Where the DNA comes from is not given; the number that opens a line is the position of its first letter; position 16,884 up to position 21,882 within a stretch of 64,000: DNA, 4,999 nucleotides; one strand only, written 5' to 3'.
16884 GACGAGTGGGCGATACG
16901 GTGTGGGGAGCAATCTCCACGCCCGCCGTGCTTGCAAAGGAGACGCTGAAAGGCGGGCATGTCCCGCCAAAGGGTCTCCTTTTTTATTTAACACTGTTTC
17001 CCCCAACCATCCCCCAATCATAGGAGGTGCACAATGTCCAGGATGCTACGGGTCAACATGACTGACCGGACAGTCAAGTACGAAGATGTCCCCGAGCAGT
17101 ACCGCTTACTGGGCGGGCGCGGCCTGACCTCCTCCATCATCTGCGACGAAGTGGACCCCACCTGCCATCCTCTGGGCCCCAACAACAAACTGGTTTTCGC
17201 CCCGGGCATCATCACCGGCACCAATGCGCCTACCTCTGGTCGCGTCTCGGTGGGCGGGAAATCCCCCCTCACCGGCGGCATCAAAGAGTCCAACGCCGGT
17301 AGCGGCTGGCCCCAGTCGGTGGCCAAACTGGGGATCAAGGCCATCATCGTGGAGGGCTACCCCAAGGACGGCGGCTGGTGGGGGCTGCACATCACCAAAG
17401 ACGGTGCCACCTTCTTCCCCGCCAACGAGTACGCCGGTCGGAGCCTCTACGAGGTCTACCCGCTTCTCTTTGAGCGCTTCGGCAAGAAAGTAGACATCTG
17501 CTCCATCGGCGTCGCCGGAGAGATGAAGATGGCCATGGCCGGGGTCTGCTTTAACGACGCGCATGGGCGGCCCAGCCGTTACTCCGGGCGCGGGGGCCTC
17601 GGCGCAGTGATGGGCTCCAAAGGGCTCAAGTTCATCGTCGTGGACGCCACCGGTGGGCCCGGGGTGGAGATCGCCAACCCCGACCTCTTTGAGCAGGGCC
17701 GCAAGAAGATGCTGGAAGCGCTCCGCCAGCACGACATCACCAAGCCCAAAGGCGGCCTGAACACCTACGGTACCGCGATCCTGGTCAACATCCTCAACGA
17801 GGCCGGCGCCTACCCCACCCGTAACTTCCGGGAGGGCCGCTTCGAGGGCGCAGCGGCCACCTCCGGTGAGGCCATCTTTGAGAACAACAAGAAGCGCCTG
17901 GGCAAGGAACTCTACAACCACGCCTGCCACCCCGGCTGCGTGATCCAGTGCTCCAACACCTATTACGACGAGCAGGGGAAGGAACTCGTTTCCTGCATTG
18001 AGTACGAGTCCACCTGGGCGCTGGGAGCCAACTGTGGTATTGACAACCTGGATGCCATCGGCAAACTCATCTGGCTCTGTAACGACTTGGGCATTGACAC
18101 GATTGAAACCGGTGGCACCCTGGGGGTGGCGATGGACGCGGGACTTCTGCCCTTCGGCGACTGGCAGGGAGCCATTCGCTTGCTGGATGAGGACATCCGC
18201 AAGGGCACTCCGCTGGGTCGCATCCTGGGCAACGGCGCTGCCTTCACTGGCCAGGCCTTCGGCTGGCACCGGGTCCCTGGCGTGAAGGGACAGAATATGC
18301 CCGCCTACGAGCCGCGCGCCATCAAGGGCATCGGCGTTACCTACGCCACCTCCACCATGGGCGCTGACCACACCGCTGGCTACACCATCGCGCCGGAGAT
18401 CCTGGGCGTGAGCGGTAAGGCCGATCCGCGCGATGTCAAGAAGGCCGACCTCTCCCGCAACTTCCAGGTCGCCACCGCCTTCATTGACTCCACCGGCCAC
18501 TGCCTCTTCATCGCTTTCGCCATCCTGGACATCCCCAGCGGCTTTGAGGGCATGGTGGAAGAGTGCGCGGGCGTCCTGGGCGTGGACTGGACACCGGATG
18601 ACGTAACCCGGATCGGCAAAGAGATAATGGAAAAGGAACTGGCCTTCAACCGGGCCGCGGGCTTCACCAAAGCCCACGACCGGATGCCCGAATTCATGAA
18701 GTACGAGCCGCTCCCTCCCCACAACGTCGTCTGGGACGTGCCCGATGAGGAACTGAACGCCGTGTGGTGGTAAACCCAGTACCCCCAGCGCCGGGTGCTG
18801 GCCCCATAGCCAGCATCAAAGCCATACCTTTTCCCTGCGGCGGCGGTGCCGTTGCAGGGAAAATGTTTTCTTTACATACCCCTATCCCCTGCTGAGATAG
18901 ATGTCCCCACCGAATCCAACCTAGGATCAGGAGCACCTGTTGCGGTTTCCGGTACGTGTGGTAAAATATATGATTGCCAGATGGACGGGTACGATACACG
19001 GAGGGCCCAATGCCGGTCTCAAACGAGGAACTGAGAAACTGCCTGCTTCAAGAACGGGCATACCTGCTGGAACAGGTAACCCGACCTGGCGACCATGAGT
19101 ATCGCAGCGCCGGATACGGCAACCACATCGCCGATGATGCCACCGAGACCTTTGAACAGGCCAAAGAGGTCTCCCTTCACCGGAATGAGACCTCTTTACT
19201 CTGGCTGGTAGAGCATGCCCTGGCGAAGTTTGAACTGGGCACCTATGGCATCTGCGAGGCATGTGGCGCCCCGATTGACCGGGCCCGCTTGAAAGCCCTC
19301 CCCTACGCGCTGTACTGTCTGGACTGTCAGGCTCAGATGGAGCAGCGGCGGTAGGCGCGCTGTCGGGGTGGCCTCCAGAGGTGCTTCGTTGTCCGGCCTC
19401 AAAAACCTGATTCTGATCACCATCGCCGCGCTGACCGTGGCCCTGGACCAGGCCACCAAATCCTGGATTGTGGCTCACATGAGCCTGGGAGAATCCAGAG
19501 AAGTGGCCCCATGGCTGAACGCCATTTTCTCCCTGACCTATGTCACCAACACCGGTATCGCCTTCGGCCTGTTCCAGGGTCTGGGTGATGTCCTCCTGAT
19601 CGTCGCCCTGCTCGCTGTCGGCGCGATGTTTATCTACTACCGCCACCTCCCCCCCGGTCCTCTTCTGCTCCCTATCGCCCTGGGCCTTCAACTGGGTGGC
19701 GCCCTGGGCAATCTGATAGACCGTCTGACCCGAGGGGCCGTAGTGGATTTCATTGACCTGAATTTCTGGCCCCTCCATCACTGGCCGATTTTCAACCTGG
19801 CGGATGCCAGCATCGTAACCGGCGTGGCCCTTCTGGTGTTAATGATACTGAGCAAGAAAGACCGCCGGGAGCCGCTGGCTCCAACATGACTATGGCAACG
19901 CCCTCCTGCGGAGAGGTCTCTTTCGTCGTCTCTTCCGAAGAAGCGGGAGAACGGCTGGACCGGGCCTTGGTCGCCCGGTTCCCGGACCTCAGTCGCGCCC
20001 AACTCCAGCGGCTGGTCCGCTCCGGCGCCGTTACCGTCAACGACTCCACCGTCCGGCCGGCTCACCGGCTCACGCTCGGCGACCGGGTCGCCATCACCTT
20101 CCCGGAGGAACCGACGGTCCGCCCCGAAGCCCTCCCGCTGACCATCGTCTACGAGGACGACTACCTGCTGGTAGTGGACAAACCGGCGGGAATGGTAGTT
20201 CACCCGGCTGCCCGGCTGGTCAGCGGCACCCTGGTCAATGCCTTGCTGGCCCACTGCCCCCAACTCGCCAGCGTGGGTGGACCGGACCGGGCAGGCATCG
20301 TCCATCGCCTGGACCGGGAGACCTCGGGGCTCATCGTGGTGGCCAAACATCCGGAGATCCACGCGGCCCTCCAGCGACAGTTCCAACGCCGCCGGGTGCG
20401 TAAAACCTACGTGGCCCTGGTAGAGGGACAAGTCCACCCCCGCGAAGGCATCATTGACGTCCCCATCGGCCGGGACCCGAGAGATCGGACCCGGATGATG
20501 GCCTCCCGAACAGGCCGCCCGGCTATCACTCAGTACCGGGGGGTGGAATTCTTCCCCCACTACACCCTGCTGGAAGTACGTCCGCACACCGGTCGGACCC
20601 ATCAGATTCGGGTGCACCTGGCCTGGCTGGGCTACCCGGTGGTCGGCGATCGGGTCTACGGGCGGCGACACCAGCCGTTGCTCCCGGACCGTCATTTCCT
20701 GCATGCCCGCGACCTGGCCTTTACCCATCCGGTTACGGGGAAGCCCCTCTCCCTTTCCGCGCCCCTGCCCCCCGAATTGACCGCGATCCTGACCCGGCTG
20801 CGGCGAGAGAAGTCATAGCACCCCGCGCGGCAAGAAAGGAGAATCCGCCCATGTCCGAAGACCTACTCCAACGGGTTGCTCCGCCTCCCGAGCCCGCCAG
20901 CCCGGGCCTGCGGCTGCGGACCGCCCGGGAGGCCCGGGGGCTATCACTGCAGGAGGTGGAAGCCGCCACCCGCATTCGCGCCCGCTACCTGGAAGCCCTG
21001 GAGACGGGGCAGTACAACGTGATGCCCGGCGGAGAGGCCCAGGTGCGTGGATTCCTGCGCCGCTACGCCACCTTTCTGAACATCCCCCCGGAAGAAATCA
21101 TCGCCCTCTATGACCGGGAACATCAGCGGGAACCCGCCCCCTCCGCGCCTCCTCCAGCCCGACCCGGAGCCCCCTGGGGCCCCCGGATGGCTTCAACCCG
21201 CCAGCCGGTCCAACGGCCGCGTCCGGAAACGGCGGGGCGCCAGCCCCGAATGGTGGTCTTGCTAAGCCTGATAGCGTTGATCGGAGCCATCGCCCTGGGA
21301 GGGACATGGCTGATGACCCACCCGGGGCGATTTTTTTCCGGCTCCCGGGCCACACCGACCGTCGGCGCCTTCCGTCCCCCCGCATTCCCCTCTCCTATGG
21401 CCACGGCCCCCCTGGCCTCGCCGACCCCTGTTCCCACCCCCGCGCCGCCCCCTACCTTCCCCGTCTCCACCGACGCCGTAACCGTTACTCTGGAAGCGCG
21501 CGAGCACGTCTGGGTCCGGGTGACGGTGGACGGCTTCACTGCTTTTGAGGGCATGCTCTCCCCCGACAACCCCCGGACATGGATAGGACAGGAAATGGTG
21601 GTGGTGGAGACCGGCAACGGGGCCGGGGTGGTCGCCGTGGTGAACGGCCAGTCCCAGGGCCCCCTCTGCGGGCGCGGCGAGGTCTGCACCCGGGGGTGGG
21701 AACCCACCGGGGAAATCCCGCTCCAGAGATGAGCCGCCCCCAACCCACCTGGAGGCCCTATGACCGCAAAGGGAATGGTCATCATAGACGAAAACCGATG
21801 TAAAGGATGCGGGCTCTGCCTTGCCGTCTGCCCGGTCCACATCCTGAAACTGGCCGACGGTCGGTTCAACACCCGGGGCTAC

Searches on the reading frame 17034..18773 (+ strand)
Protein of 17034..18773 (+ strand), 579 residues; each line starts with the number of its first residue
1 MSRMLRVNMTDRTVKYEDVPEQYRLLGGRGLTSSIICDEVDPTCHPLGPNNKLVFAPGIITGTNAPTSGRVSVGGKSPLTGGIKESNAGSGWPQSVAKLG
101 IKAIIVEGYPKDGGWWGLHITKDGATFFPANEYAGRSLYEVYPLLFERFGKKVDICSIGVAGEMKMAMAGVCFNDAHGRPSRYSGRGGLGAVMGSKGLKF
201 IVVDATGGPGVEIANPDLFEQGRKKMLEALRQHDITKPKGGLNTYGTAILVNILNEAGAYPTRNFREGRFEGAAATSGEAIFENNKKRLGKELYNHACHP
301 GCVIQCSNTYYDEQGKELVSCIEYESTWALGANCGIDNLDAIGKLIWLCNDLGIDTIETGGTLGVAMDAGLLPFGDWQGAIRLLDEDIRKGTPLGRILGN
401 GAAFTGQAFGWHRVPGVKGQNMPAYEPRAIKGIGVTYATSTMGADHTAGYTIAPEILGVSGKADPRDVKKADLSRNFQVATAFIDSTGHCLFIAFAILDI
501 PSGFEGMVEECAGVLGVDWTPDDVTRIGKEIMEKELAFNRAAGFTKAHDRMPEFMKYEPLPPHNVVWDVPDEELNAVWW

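Call 7: search_protein_families(library=pfam, proteins=[window:17034-18773:+])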
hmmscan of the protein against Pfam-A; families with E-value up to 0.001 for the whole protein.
window:17034-18773:+ (579 aa): 2 families
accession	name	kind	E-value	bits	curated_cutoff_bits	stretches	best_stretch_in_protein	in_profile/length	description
PF01314.23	AFOR_C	-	2e-73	248.2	27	1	224-561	4-345/385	Aldehyde ferredoxin oxidoreductase, domains 2 & 3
PF02730.20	AFOR_N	-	5.6e-61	206.2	29.8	1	3-205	2-198/199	Aldehyde ferredoxin oxidoreductase, N-terminal domain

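Call 10: find_related_loci(query=window:17034-18770:+, collection=genome_contigs, flank=3000)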
Query window:17034-18770:+ (579 aa) in genome_contigs; peptide patterns used: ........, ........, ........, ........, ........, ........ (x = any residue, [..] = any of these).
252 stretches matched a pattern; 200 encode a relative of the query (tblastn E <= 1e-3); the best 80 are kept; 80 distinct loci.
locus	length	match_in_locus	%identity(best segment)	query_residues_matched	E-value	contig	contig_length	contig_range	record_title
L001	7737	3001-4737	94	1-579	0e+0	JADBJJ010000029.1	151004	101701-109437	MAG: Chloroflexota bacterium isolate Tumba.bins.32 NODE_179_length_151004_cov_151.65, whole genome shotgun sequence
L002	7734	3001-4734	94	1-578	0e+0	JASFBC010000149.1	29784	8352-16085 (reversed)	MAG: Anaerolineae bacterium isolate PO_4 k141_87350, whole genome shotgun sequence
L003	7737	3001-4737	94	1-579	0e+0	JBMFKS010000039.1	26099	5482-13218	MAG: Anaerolineae bacterium isolate KM4336-29 NODE_39_length_26099_cov_6.678964, whole genome shotgun sequence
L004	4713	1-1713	96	9-579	0e+0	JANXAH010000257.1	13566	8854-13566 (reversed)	MAG: Anaerolineae bacterium isolate SKYB113 k141_263202, whole genome shotgun sequence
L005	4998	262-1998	93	1-579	0e+0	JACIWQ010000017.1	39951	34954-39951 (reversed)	MAG: Thermoflexales bacterium isolate MAG-30 Thermoflexales_E3_bin20_Scaffold_17, whole genome shotgun sequence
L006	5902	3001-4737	93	1-579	0e+0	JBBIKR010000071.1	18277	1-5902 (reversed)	MAG: Thermoflexales bacterium isolate QH2S170213_bin_190 NODE_3358_length_18277_cov_8.487817, whole genome shotgun seque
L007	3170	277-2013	93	1-579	0e+0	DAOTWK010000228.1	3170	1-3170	MAG TPA_asm: Anaerolineae bacterium isolate H12_134 k73_1949081, whole genome shotgun sequence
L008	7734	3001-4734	93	1-578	0e+0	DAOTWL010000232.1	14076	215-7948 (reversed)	MAG TPA_asm: Anaerolineae bacterium isolate H13_138 k109_585846, whole genome shotgun sequence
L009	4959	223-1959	92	1-579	0e+0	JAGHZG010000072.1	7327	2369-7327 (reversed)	MAG: Chloroflexota bacterium isolate 626A.7 NODE_1405_length_7327_cov_5.364686, whole genome shotgun sequence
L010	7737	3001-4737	91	1-579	0e+0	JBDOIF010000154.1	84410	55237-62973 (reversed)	MAG: Anaerolineae bacterium isolate TC202112_Ori_Bins009 k147_333372, whole genome shotgun sequence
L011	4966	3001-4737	90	1-579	0e+0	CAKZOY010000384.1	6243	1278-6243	MAG TPA_asm: uncultured Chloroflexi bacterium isolate SRR5214706_bin.33_CONCOCT_v1.1_MAG genome assembly, contig: ERZ174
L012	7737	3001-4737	89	1-579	0e+0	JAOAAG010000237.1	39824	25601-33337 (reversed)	MAG: Anaerolineae bacterium isolate SKW140 k141_709339, whole genome shotgun sequence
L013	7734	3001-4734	87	1-578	0e+0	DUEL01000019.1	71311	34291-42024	MAG TPA_asm: Thermoflexia bacterium isolate J88 Contig19, whole genome shotgun sequence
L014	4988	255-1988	86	1-578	0e+0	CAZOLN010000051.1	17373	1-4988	MAG TPA_asm: uncultured Anaerolineales bacterium isolate binchicken_co6_399 genome assembly, contig: NODE_3395_length_17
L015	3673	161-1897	83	1-578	0e+0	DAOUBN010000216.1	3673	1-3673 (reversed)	MAG TPA_asm: Anaerolineae bacterium isolate H70_729 k91_1084447, whole genome shotgun sequence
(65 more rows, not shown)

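Call 42: search_solved_structures(query=window:17034-18770:+, max_evalue=1e-10)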
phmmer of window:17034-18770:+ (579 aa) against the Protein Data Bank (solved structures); distinct sequences matched with E-value up to 1e-10: 9.
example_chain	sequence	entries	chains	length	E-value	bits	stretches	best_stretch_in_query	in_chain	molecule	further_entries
9mqx_D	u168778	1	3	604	1.4e-96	327.4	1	1-562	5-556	Aldehyde:ferredoxin oxidoreductase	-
1aor_A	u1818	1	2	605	7.5e-87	295.3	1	2-562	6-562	ALDEHYDE FERREDOXIN OXIDOREDUCTASE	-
8c0z_A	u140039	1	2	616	2.6e-82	280.3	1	3-560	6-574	Aldehyde:ferredoxin oxidoreductase,tungsten-containing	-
9g7j_A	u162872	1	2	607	3.1e-76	260.2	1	3-562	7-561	Aldehyde ferredoxin oxidoreductase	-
9q1t_A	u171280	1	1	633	3.4e-74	253.5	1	3-553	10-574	Tungsten-dependent aldehyde oxidoreductase WOR83 from Haloferax volcanii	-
1b25_A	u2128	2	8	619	4.5e-53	183.7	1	2-456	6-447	PROTEIN (FORMALDEHYDE FERREDOXIN OXIDOREDUCTASE) | FORMALDEHYDE FERREDOXIN OXIDOREDUCTASE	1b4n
6x6u_A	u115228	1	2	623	1.6e-18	69.6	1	3-571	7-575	Formaldehyde:ferredoxin oxidoreductase wor5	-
6x1o_A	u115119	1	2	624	1.6e-18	69.6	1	3-571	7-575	Formaldehyde:ferredoxin oxidoreductase wor5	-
4z3w_A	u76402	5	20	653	2.5e-18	69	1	20-217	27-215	Benzoyl-CoA reductase, putative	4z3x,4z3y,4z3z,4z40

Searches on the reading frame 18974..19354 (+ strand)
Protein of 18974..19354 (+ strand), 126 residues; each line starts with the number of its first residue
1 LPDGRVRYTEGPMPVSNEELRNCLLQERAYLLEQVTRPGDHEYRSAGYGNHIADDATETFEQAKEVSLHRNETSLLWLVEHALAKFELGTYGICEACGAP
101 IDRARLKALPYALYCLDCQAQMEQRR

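Call 41: search_protein_families(library=pfam, proteins=[window:18974-19354:+], max_evalue=0.00001)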
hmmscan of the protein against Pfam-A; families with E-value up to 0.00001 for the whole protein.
window:18974-19354:+ (126 aa): 1 family
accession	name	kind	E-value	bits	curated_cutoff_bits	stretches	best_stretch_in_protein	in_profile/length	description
PF01258.23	zf-dskA_traR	-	1.2e-14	54.5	24.9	1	89-124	1-36/36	Prokaryotic dksA/traR C4-type zinc finger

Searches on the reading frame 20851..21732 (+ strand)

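Call 7: search_protein_families(library=pfam, proteins=[window:20851-21732:+])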
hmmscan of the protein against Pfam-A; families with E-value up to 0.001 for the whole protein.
window:20851-21732:+ (293 aa): 5 families
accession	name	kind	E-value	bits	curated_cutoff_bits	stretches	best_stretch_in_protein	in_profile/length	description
PF13413.12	HTH_25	-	1e-20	73.7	24.6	1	21-83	1-62/62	Helix-turn-helix domain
PF13464.11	RodZ_C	-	2.6e-10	40.5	23.9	1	213-278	1-68/72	RodZ C-terminal domain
PF12844.13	HTH_19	-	4.3e-10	39.8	30.2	1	21-88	3-63/64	Helix-turn-helix domain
PF13560.12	HTH_31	-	2.2e-07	31.5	27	1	19-82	3-60/64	Helix-turn-helix domain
PF01381.28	HTH_3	-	0.00023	21.6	23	0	22-56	1-35/55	Helix-turn-helix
